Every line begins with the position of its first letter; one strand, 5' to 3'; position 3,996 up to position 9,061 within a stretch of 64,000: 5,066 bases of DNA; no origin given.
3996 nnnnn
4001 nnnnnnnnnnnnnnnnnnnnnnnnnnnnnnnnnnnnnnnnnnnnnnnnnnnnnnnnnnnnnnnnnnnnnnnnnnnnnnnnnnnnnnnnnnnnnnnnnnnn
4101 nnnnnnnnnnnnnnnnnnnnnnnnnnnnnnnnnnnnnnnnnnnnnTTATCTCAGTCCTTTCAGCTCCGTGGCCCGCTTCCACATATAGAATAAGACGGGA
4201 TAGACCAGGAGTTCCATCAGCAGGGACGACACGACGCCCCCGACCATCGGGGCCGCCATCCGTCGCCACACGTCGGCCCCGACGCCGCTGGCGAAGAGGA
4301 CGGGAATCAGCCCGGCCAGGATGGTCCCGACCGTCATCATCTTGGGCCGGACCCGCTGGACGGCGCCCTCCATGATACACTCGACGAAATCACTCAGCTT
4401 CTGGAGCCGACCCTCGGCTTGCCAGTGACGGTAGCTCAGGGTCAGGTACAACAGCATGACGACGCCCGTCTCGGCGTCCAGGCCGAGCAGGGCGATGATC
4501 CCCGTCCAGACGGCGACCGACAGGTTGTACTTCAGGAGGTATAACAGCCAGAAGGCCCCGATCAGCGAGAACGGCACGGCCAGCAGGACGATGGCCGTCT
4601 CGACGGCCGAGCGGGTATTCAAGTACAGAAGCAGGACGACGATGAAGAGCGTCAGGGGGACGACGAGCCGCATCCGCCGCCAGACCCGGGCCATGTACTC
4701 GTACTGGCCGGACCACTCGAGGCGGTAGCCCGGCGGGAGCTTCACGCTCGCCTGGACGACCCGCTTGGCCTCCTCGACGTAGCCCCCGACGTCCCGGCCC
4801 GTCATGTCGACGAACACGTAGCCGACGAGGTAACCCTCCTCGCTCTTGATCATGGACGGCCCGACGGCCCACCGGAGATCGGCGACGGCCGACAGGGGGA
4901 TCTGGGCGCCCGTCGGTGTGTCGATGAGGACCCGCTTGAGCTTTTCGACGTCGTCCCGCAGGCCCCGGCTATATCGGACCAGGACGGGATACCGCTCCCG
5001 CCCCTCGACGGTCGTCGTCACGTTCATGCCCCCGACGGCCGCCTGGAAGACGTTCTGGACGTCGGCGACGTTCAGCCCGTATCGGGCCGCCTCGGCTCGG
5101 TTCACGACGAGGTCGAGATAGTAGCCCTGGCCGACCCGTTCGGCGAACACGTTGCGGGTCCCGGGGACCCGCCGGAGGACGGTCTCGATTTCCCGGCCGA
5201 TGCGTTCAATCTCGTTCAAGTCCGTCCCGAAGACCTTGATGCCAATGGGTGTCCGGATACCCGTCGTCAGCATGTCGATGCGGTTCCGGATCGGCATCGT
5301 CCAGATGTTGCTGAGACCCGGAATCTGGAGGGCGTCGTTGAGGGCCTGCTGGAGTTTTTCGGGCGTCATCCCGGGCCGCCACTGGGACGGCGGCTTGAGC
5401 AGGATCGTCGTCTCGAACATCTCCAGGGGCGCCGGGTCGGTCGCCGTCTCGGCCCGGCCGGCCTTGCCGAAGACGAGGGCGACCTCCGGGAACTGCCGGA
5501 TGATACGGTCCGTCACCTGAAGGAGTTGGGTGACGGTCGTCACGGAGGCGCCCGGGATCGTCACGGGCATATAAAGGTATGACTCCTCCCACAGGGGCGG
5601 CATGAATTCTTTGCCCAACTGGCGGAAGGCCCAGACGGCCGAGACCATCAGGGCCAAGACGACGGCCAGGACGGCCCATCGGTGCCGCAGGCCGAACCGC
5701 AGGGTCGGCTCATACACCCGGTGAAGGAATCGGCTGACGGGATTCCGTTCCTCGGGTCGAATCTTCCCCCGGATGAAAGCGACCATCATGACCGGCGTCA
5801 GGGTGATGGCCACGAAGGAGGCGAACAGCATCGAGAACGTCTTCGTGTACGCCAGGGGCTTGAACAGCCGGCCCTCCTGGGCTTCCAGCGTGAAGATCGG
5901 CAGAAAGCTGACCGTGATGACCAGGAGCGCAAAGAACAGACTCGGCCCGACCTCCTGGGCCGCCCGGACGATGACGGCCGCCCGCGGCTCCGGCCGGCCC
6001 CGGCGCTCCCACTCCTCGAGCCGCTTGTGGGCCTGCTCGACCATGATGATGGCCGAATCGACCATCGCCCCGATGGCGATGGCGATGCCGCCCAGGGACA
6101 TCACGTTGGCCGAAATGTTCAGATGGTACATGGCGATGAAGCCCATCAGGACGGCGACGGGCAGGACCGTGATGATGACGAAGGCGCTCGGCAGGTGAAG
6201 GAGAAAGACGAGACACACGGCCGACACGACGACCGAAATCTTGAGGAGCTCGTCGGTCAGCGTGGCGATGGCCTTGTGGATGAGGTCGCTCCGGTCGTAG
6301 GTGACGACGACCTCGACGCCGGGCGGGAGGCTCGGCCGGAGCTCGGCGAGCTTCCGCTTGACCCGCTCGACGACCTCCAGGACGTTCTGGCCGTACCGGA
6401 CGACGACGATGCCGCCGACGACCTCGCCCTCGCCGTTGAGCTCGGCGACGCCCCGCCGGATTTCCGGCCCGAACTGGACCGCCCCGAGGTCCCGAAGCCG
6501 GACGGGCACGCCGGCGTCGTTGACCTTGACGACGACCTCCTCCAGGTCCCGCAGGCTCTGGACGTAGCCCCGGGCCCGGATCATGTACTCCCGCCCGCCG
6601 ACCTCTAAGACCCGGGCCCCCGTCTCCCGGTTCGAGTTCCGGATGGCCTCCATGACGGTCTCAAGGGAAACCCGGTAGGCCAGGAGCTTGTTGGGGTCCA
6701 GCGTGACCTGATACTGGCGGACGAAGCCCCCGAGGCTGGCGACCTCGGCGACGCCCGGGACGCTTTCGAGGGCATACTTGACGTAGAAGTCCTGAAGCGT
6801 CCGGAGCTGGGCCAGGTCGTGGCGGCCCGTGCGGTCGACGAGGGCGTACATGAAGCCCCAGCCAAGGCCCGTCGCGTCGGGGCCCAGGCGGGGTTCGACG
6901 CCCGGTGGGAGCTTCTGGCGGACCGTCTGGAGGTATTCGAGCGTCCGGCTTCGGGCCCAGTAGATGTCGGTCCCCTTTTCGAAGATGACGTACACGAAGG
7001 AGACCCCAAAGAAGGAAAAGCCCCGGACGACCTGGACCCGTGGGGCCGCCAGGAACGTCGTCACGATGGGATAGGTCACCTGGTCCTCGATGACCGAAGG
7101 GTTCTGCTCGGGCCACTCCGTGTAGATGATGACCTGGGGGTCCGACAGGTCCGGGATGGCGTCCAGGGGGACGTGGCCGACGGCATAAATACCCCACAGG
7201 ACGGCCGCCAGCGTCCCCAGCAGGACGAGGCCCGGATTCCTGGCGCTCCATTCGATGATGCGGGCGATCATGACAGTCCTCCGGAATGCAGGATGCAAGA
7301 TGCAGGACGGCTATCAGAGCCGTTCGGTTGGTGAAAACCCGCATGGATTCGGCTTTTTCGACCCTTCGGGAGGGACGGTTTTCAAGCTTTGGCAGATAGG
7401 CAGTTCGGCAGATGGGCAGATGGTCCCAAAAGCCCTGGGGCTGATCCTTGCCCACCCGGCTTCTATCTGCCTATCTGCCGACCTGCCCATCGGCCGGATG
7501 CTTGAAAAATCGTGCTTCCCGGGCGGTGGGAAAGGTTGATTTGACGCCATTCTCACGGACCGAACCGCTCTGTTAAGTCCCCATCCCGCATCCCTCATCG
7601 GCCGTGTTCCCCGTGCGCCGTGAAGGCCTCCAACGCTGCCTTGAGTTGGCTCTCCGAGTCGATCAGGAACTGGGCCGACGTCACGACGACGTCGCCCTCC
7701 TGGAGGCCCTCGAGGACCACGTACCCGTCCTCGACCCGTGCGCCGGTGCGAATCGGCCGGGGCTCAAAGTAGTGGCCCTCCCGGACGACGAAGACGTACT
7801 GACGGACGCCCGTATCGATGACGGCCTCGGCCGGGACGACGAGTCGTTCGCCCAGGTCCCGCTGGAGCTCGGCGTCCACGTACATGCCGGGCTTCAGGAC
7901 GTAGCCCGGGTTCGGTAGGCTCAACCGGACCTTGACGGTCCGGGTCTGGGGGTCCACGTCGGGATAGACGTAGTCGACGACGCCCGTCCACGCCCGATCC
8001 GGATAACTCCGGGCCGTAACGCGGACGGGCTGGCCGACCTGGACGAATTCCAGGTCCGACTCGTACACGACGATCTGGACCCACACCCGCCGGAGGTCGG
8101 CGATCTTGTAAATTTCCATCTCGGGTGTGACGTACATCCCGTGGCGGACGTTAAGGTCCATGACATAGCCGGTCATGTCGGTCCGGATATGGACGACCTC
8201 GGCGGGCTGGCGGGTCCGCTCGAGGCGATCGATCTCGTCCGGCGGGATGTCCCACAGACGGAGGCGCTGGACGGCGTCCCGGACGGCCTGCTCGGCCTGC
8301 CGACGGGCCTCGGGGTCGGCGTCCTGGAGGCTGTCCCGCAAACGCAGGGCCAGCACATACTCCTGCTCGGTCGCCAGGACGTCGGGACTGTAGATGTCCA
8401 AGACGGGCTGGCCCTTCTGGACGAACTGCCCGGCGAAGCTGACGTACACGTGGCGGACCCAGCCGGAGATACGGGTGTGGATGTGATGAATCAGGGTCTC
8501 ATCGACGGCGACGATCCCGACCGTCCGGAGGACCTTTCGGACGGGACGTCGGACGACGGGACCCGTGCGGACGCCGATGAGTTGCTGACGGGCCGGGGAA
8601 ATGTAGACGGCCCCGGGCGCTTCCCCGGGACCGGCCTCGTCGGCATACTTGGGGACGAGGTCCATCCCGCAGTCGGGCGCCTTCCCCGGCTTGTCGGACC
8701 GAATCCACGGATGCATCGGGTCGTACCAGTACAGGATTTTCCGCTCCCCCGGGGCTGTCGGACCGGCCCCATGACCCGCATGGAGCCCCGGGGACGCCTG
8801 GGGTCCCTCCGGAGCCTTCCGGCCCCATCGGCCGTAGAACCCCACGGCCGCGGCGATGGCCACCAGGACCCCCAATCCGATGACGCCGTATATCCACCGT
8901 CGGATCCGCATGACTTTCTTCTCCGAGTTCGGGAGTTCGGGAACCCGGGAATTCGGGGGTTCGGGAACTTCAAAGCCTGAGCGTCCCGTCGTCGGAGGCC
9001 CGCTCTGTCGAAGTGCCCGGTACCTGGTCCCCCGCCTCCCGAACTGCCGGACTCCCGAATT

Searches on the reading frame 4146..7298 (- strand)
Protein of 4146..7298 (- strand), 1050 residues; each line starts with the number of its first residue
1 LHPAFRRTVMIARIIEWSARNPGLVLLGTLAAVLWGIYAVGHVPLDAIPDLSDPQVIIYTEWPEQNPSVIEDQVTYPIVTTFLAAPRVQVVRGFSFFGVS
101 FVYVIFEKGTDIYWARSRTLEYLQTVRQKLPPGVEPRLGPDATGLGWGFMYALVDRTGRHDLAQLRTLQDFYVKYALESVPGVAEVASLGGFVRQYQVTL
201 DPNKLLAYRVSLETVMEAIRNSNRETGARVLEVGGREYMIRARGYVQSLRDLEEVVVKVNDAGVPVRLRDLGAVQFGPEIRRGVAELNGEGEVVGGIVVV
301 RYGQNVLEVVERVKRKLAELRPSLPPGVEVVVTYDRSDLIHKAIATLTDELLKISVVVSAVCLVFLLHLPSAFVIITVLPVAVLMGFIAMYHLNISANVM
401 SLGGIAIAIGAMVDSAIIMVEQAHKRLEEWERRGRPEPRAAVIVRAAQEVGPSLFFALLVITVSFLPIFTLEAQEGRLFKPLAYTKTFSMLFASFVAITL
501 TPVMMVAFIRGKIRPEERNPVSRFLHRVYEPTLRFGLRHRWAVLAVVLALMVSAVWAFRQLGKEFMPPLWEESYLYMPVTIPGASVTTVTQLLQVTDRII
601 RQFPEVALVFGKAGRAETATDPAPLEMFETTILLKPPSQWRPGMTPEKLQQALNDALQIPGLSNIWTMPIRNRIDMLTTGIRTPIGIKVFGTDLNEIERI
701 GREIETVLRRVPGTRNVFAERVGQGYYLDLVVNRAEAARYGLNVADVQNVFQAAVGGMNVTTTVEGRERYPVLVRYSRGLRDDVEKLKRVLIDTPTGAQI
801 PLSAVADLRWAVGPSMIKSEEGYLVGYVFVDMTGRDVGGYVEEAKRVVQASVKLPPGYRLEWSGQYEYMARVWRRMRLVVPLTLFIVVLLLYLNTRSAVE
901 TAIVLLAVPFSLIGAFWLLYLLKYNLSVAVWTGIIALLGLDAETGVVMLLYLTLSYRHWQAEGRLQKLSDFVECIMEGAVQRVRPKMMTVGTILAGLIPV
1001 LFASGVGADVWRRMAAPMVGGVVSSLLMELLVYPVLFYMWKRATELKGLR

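Call 31: search_protein_families(library=pfam, proteins=[window:4146-7298:-], max_evalue=0.001)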
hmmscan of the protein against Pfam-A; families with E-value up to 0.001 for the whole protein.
window:4146-7298:- (1050 aa): 2 families
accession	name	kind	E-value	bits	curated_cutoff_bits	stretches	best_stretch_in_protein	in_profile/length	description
PF00873.25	ACR_tran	-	2.7e-223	744.2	28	1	15-1039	2-1019/1021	AcrB/AcrD/AcrF family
PF03176.21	MMPL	-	5.4e-09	35.9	20.5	1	310-519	107-313/333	MMPL family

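Call 32: search_protein_families(library=ncbifam, proteins=[window:4146-7298:-], max_evalue=0.01)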
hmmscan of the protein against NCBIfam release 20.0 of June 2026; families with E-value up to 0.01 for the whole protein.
window:4146-7298:- (1050 aa): 13 families
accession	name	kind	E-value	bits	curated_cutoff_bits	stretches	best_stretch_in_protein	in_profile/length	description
TIGR00914.1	2A0601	subfamily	0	1133.7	701.45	1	10-1043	1-1039/1051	CusA/CzcA family heavy metal efflux RND transporter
NF033617.1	RND_permease_2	subfamily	5.8e-133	445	1250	1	18-1040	4-1007/1009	multidrug efflux RND transporter permease subunit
NF000282.2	RND_permease_1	subfamily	4.2e-104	349.4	1250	1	29-1040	15-1027/1029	multidrug efflux RND transporter permease subunit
TIGR00915.1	2A0602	subfamily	1.7e-92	311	940.35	1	31-1042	18-1030/1050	efflux RND transporter permease subunit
NF007905.0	PRK10614.1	equivalog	1e-79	268.5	1774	1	25-1042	14-1010/1025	multidrug efflux RND transporter permease subunit MdtC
NF007798.0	PRK10503.1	equivalog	6.6e-76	255.8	1584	1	30-1043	28-1025/1040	MdtB/MuxB family multidrug efflux RND transporter permease subunit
NF007131.0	PRK09577.1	equivalog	2.4e-65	220.9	1768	2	29-614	16-609/1045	multidrug efflux RND transporter permease subunit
NF007133.0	PRK09579.1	equivalog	2e-62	211.1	1763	2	20-605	9-589/1017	multidrug efflux RND transporter permease subunit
NF007842.1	PRK10555.1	equivalog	9.3e-60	202.5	1854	2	33-599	20-593/1036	multidrug efflux RND transporter permease AcrD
NF000037.1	RND_perm_OqxB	exception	5.5e-55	186.7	2200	2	33-607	22-606/1050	multidrug efflux RND transporter permease subunit OqxB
NF011706.2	PRK15127.1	equivalog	2.2e-46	158.3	2150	2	33-577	20-575/1049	multidrug efflux RND transporter permease subunit AcrB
TIGR00833.1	actII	subfamily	9e-08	30.9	874.7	1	306-556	133-375/910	MMPL family RND transporter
TIGR00921.1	2A067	subfamily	4.3e-07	28.4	351.9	1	305-509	151-347/733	hydrophobe/amphiphile efflux-3 (HAE3) family transporter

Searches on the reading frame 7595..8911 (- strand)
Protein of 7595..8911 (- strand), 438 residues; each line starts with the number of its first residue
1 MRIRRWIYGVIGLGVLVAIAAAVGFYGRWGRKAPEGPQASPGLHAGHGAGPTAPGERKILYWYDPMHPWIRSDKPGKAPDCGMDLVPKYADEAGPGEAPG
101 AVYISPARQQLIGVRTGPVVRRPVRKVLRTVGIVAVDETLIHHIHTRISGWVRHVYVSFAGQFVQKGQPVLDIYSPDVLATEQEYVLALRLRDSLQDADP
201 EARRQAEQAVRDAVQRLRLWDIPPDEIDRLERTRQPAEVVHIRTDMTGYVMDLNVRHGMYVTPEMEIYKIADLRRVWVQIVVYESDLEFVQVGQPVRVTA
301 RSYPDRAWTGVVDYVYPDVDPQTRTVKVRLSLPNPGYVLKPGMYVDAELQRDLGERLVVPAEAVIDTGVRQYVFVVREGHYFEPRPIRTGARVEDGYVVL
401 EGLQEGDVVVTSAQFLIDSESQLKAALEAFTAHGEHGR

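Call 31: search_protein_families(library=pfam, proteins=[window:7595-8911:-], max_evalue=0.001)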
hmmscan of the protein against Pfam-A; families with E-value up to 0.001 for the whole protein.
window:7595-8911:- (438 aa): 4 families
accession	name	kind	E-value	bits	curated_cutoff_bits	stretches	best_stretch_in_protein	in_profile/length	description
PF16576.10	HlyD_D23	-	2.6e-77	259.4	30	1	124-345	2-214/214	Barrel-sandwich domain of CusB or HlyD membrane-fusion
PF13437.12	HlyD_3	-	9.6e-22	78.2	22.2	1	243-342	3-106/106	HlyD family secretion protein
PF19335.5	HMBD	-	5.9e-13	49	23.6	1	61-88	1-28/28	Heavy metal binding domain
PF00529.27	CusB_dom_1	-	0.0003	21.4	26.5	0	285-349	4-71/89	Cation efflux system protein CusB domain 1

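Call 32: search_protein_families(library=ncbifam, proteins=[window:7595-8911:-], max_evalue=0.01)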
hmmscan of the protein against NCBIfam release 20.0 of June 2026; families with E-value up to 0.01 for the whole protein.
window:7595-8911:- (438 aa): 20 families
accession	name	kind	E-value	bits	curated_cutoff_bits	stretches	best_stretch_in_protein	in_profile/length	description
NF007303.0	PRK09783.1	subfamily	2.1e-66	224.1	390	1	52-431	40-406/414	copper/silver efflux system membrane fusion protein CusB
TIGR00999.1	8a0102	subfamily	3.7e-40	137.7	319.3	1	237-418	90-271/271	CzcB/NccB family metal efflux transporter periplasmic adaptor subunit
TIGR01730.1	RND_mfp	subfamily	1.3e-37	129.5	94.9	1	143-421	28-317/322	efflux RND transporter periplasmic adaptor subunit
NF045680.1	DiMtlExpIhpB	equivalog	1.3e-24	86.8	450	1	237-420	135-317/326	divalent metal ion exporter adaptor subunit IhpB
TIGR00998.1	8a0101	subfamily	2.6e-11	43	390.8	1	227-314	192-280/334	EmrA/EmrK family multidrug efflux transporter periplasmic adaptor subunit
NF007132.1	PRK09578.1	equivalog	3.1e-10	39.4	512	1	318-428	267-378/396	MexX/AxyX family multidrug efflux RND transporter periplasmic adaptor subunit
NF007362.0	PRK09859.1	equivalog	4.9e-10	39.1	738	1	285-414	229-360/385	multidrug transporter subunit MdtE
NF011604.1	PRK15030.1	equivalog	7.5e-10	38.4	765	1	310-425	258-375/397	multidrug efflux RND transporter periplasmic adaptor subunit AcrA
NF033834.1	RND_adapt_MexA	exception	3e-09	36.5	750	1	309-425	242-360/373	multidrug efflux RND transporter periplasmic adaptor subunit MexA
NF045904.1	RND-peri-MexE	equivalog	7.1e-09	35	714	1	294-411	236-354/390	multidrug efflux RND transporter periplasmic adaptor subunit MexE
NF008606.0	PRK11578.1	equivalog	8.4e-09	35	342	1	237-413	181-364/371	macrolide transporter subunit MacA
NF033138.2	RND-peri-MexC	equivalog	3.1e-08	33.2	625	1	312-417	256-363/375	MexC family multidrug efflux RND transporter periplasmic adaptor subunit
TIGR02971.1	heterocyst_DevB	subfamily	4.5e-08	32.9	129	1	202-315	168-278/327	ABC exporter membrane fusion protein, DevB family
NF007785.0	PRK10476.1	equivalog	1e-07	31.1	376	1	205-323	177-292/347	multidrug transporter subunit MdtN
NF002939.0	PRK03598.1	equivalog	5.3e-06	25.8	393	1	244-326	209-291/332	secretion protein HlyD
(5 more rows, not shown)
